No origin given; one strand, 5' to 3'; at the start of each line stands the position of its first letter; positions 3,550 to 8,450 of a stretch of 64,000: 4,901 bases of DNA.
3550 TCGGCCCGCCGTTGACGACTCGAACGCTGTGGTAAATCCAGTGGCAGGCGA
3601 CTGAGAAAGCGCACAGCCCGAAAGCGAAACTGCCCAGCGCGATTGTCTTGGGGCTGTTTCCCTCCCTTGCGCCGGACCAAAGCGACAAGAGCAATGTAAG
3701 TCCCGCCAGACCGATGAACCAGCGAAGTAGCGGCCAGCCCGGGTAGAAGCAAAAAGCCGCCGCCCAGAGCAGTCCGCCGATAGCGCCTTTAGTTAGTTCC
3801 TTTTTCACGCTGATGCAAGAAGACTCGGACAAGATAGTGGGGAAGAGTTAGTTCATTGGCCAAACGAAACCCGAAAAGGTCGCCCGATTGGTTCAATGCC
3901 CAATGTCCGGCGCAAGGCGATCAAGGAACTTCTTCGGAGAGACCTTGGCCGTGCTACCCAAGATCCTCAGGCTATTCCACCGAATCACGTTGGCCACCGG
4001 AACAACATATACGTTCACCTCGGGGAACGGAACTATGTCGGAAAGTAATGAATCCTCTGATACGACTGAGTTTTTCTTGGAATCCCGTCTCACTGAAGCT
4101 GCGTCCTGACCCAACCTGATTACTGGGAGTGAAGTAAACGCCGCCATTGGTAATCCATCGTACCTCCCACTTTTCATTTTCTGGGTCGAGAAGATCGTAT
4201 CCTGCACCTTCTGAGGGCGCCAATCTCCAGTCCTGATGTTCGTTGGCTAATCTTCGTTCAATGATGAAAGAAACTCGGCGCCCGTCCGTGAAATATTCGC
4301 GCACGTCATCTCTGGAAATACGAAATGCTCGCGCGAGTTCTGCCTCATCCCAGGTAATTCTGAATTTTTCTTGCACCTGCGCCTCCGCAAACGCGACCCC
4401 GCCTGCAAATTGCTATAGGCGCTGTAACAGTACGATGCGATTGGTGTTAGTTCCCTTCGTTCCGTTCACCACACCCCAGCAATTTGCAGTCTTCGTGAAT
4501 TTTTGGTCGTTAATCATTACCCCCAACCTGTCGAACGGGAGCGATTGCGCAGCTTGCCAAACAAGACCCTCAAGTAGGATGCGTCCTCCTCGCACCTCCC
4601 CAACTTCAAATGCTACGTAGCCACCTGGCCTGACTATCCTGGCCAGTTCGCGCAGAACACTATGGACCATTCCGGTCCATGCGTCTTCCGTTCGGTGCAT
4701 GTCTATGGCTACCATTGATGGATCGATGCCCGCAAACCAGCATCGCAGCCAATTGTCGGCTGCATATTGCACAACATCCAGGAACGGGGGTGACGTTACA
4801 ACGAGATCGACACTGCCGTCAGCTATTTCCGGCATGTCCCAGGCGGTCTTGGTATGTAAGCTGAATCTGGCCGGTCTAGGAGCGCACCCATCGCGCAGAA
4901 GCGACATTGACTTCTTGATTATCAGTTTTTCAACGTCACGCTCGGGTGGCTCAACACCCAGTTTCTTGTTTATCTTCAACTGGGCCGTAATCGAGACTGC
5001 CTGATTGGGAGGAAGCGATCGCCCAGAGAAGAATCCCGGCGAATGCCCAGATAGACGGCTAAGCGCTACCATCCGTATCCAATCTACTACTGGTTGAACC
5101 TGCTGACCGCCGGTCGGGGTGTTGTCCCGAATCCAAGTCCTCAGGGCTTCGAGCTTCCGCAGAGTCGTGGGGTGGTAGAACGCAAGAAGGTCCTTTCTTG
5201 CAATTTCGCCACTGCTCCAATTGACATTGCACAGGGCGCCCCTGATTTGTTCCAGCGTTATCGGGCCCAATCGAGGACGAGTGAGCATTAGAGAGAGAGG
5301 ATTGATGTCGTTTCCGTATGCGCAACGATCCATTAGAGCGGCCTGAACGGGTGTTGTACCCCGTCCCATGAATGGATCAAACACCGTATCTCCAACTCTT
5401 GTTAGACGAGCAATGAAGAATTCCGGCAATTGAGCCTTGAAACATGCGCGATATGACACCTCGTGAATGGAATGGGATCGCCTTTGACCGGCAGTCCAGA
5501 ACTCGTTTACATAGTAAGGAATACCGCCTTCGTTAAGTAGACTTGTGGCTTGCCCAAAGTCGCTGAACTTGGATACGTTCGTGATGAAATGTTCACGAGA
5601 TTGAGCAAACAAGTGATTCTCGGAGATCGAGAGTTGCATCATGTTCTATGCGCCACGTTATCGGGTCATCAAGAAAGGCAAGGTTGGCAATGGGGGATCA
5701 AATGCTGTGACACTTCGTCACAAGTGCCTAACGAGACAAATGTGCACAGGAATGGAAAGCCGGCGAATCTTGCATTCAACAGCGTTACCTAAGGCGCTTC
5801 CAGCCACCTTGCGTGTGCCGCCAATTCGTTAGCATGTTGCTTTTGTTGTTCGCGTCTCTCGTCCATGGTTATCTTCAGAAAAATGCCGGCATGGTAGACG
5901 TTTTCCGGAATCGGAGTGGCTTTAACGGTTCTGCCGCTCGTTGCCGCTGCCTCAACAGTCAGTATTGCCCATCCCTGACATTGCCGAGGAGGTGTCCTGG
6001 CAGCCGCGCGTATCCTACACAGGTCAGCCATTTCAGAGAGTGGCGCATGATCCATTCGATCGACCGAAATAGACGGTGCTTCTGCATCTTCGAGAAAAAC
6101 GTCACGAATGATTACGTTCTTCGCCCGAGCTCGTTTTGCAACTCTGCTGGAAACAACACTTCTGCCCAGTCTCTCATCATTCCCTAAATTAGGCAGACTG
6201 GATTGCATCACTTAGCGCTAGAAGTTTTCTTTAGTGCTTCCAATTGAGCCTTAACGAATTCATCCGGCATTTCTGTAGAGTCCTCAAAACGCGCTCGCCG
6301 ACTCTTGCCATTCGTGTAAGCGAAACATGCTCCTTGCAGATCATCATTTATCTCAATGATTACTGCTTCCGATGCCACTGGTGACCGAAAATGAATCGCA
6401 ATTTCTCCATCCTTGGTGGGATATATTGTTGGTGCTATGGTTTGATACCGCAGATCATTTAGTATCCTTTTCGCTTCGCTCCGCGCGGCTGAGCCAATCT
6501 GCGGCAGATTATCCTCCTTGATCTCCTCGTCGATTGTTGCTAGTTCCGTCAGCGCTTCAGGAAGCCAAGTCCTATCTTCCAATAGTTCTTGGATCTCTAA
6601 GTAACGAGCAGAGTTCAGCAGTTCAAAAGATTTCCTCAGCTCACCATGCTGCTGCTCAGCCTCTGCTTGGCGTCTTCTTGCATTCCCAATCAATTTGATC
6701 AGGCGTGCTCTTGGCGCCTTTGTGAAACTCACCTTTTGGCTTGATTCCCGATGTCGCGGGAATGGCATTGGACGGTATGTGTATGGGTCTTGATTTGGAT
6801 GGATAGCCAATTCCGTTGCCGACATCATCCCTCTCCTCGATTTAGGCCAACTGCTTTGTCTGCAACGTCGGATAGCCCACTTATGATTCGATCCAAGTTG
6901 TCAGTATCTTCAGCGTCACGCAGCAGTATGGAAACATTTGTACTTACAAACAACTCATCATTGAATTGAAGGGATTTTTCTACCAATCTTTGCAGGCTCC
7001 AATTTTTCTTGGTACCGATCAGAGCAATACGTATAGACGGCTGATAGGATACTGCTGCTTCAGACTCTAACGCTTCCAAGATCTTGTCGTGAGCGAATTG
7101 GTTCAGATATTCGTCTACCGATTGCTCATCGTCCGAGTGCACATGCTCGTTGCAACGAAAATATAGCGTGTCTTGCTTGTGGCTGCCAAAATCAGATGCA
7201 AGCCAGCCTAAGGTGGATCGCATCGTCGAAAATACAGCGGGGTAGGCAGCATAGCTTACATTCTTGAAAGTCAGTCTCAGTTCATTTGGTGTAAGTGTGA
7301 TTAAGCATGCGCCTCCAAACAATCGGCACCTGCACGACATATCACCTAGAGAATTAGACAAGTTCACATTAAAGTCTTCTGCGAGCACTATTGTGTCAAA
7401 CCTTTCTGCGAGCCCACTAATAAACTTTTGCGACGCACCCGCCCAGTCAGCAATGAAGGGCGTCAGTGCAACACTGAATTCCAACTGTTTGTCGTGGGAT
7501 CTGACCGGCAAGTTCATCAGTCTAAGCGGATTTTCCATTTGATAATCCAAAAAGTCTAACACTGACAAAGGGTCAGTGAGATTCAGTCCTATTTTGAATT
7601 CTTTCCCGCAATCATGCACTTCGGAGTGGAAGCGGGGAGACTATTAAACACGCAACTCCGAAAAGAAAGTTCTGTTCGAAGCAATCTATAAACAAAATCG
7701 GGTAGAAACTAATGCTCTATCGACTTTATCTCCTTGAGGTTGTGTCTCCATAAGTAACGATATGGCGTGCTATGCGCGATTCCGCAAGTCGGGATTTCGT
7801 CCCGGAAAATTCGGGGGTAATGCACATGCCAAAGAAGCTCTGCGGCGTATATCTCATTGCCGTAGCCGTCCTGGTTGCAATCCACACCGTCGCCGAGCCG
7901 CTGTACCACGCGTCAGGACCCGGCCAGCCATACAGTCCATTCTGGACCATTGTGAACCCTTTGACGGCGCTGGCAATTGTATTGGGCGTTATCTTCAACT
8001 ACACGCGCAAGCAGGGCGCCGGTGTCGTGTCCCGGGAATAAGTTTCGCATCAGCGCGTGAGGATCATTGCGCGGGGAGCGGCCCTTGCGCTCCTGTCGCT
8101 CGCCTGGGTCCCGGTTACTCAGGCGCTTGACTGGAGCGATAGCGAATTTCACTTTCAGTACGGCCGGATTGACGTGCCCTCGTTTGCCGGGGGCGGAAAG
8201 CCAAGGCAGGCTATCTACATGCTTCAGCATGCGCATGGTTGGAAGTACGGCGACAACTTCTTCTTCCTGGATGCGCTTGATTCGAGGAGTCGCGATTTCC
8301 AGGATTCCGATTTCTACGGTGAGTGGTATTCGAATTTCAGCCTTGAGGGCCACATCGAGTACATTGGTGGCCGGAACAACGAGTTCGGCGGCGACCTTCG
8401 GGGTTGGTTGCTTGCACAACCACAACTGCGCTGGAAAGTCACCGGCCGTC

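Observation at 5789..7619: Translationally coupled three-gene operon with no recognisable domains, embedded with an R-M pair: candidate undescribed defence module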

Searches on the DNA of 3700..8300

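Call 111: search_rna_families(source=window, start=3700, end=8300, threshold=evalue, max_evalue=0.1)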
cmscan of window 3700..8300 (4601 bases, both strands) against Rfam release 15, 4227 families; matches with E-value up to 0.1: 1.
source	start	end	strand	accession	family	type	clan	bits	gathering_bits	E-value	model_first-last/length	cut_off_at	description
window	5576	5693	+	RF00067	SNORD15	Gene; snRNA; snoRNA; CD-box;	CL00045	27.4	75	0.0043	1-146/146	no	Small nucleolar RNA SNORD15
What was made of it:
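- Tried and rejected: Rfam gave only a spurious sub-threshold SNORD15 hit (call 111).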

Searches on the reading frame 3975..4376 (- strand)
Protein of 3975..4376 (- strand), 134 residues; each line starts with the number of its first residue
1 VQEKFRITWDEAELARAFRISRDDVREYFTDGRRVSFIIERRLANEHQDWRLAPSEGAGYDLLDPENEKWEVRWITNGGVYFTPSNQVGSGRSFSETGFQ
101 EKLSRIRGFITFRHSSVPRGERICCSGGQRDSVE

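Call 4: search_protein_families(library=pfam, proteins=[window:3975-4376:-], max_evalue=1)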
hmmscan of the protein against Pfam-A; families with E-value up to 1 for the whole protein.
window:3975-4376:- (134 aa): 1 family
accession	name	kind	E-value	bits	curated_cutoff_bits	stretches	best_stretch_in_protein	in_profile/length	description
PF20132.4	DUF6522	-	0.23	11.7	25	0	7-52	11-55/88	Family of unknown function (DUF6522)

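Call 5: search_protein_families(library=padloc, proteins=[window:3975-4376:-], max_evalue=1)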
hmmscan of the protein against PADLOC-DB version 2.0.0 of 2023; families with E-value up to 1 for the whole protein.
window:3975-4376:- (134 aa): 1 family
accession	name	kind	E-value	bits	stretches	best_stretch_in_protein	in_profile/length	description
PDLC03550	REase_II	-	7.7e-51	170.2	1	1-111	1-111/160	Type II restriction enzyme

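Call 6: search_protein_families(library=ncbifam, proteins=[window:3975-4376:-], max_evalue=1)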
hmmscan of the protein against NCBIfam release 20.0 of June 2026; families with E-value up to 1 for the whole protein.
window:3975-4376:- (134 aa): 2 families
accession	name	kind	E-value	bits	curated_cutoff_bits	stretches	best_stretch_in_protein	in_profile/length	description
NF012158.1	macrolide_MphE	exception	0.058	12.6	640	1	19-64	46-92/294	Mph(E) family macrolide 2'-phosphotransferase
NF000241.1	MPH_3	exception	0.19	11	500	1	13-65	40-93/293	Mph(E)/Mph(G) family macrolide 2'-phosphotransferase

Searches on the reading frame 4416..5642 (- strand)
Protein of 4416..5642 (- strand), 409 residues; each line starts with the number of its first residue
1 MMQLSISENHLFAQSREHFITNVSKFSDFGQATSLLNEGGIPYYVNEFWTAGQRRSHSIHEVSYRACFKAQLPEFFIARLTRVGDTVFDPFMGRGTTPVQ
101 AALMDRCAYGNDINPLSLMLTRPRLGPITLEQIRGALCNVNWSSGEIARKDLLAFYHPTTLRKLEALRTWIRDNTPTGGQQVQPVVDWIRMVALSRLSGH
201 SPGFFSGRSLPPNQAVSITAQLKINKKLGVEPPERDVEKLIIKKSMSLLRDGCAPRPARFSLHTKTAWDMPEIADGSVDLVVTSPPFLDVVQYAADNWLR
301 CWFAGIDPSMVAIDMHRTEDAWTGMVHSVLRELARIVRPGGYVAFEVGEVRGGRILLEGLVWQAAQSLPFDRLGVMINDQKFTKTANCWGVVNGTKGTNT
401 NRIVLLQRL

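Call 4: search_protein_families(library=pfam, proteins=[window:4416-5642:-], max_evalue=1)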
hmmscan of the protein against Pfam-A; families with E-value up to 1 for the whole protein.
window:4416-5642:- (409 aa): 3 families
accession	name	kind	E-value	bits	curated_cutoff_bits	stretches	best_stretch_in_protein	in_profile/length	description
PF01555.25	N6_N4_Mtase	-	7.1e-15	56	26.7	2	46-115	141-213/221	DNA methylase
PF01170.24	UPF0020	-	0.00035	20.8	22.3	1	82-108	27-53/197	RMKL-like, methyltransferase domain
PF08241.18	Methyltransf_11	-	0.015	16.3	21.2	1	326-345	76-95/95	Methyltransferase domain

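Call 5: search_protein_families(library=padloc, proteins=[window:4416-5642:-], max_evalue=1)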
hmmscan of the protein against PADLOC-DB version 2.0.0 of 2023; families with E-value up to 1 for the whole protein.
window:4416-5642:- (409 aa): 58 families (the best 25 are shown)
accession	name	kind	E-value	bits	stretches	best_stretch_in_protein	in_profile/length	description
PDLC03325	MTase_II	-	1.9e-201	667.4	1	3-408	5-423/426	Type II methyltransferase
PDLC03353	MTase_II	-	9.6e-20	69.2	2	43-125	170-250/260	Type II methyltransferase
PDLC03350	MTase_II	-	2.2e-17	61.4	2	43-119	216-289/312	Type II methyltransferase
PDLC03283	MTase_II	-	7.1e-16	56.4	2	262-349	7-92/352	Type II methyltransferase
PDLC03380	MTase_II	-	1.9e-14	51.7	1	53-133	28-106/393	Type II methyltransferase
PDLC03312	MTase_II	-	7.3e-14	48.4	2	59-145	790-876/1344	Type II methyltransferase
PDLC03322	MTase_II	-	9.1e-14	49.2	1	53-141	33-122/446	Type II methyltransferase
PDLC03376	MTase_II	-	1.3e-12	46.1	2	45-123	18-96/249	Type II methyltransferase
PDLC03387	MTase_II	-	1.7e-12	45.1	2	63-126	213-276/289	Type II methyltransferase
PDLC03259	MTase_II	-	9.1e-12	42.5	2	63-126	193-256/423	Type II methyltransferase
PDLC03224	MTase_II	-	2.7e-10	37.8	1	62-308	71-327/481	Type II methyltransferase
PDLC03260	MTase_II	-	4.8e-10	36.9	1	64-123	246-305/349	Type II methyltransferase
PDLC03714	oMTase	-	7.7e-10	36.6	2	34-114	166-246/279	orphan methyltransferase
PDLC03351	MTase_II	-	4.9e-09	33.8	1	47-115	110-178/348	Type II methyltransferase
PDLC03364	MTase_II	-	7.7e-09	33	2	55-122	31-97/380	Type II methyltransferase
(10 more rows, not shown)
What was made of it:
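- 4413..5642 (-): Neighbouring Type II N6/N4 DNA methyltransferase. It is context, not part of the cassette. Pfam N6_N4_Mtase E 7e-15 and PADLOC MTase_II E 2e-201 (calls 4, 5).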

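Call 6: search_protein_families(library=ncbifam, proteins=[window:4416-5642:-], max_evalue=1)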
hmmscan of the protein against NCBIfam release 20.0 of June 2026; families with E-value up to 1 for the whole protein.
window:4416-5642:- (409 aa): 5 families
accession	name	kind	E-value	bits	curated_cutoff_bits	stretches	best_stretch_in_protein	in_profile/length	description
NF050803.1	DnaMtaseCcrMCaul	equivalog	0.00051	19.1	830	1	69-111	187-233/350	adenine-specific DNA-methyltransferase CcrM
TIGR01177.1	TIGR01177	hypoth_equivalog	0.00075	18.9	316.55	1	82-114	179-213/330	TIGR01177 family methyltransferase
NF042963.1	DUF1156_antiphage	equivalog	0.0014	16.8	1000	1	86-121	186-221/960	anti-phage-associated DUF1156 domain-containing protein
NF007610.0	PRK10258.1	equivalog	0.0024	17.2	342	1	294-346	85-139/251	malonyl-ACP O-methyltransferase BioC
NF010253.0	PRK13699.1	subfamily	0.039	13.6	244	0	77-109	157-189/226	DNA methyltransferase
